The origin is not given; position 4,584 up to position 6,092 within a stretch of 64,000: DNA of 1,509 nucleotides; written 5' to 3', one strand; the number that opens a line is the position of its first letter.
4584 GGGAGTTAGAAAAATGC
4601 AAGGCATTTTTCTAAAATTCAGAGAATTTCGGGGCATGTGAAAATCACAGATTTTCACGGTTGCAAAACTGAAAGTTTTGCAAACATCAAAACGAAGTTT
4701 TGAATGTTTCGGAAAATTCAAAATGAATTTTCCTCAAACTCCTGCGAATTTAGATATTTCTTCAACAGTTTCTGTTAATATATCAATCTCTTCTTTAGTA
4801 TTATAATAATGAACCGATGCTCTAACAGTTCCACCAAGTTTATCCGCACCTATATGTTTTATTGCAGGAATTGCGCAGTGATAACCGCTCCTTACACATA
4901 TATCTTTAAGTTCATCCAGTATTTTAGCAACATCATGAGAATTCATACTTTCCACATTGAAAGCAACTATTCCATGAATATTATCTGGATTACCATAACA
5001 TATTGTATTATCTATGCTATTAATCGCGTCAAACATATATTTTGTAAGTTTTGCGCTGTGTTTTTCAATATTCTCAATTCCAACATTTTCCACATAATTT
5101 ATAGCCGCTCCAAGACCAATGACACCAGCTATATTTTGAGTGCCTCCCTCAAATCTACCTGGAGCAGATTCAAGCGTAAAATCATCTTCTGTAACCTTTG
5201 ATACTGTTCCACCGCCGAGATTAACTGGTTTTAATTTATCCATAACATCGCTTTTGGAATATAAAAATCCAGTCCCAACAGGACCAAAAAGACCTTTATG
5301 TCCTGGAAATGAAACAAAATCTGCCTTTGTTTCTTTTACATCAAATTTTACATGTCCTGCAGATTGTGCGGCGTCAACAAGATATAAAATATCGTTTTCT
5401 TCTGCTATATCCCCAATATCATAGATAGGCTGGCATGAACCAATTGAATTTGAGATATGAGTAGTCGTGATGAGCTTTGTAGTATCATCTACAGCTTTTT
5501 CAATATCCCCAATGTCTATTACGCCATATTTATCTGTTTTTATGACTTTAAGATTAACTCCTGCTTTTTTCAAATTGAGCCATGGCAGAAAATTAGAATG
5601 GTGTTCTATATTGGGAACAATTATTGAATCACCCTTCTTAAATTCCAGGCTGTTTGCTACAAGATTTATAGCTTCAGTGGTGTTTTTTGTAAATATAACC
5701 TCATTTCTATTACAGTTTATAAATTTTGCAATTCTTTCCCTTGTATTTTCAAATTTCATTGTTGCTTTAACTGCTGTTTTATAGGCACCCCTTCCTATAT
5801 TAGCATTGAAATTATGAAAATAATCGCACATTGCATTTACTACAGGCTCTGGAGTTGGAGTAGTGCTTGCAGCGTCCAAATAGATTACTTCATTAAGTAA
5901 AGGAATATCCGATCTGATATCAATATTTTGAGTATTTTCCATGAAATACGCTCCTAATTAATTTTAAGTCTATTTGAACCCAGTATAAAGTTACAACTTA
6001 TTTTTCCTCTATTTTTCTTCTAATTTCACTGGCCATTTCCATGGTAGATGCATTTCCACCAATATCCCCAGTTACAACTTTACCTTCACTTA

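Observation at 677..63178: Window-wide family of modular A-tract/T-tract mini-hairpins packed into arrays at 10 or more loci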

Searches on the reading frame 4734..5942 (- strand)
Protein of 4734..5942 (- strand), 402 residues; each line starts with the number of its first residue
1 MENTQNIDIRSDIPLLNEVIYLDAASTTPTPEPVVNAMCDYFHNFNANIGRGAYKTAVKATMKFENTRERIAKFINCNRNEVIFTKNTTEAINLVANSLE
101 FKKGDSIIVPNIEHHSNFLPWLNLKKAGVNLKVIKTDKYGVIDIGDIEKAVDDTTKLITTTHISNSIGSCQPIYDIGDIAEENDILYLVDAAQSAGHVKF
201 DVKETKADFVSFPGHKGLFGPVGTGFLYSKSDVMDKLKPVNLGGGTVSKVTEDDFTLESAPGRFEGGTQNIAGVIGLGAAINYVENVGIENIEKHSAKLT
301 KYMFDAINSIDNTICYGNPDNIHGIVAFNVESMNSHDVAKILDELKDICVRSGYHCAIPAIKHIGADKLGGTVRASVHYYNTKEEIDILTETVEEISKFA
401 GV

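Call 10: find_encoding_contigs(protein=window:4734-5942:-, flank=3000, max_places=6)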
Protein window:4734-5942:- (402 aa): 5 contigs read that carry it; 2 places shown.
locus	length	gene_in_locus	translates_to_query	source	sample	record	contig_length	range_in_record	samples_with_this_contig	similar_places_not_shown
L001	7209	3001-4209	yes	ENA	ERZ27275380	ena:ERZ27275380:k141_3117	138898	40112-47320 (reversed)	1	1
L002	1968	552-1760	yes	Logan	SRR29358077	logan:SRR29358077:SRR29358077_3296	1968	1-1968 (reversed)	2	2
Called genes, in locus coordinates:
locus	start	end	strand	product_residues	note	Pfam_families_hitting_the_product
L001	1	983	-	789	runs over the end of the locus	PF13742:tRNA_anti_2 (faint), PF17244:CDC24_OB3 (faint), PF01336:tRNA_anti-codon, PF21473:OB_Ssb-like (faint), PF21669:SHLD2_OB1 (faint), PF16686:POT1PC (faint), PF01336:tRNA_anti-codon, PF08646:Rep_fac-A_C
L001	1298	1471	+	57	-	-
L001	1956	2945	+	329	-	PF00180:Iso_dh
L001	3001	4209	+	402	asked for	PF00155:Aminotran_1_2, PF00266:Aminotran_5, PF01212:Beta_elim_lyase, PF01041:DegT_DnrJ_EryC1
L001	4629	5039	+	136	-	PF00885:DMRL_synthase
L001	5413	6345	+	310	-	PF22641:TiaS_TCKD, PF08489:TiaS_FLD (faint)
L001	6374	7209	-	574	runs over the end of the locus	PF00535:Glycos_transf_2, PF10111:Glyco_tranf_2_2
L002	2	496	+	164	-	?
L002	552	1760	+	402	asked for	PF00155:Aminotran_1_2, PF00266:Aminotran_5, PF01212:Beta_elim_lyase, PF01041:DegT_DnrJ_EryC1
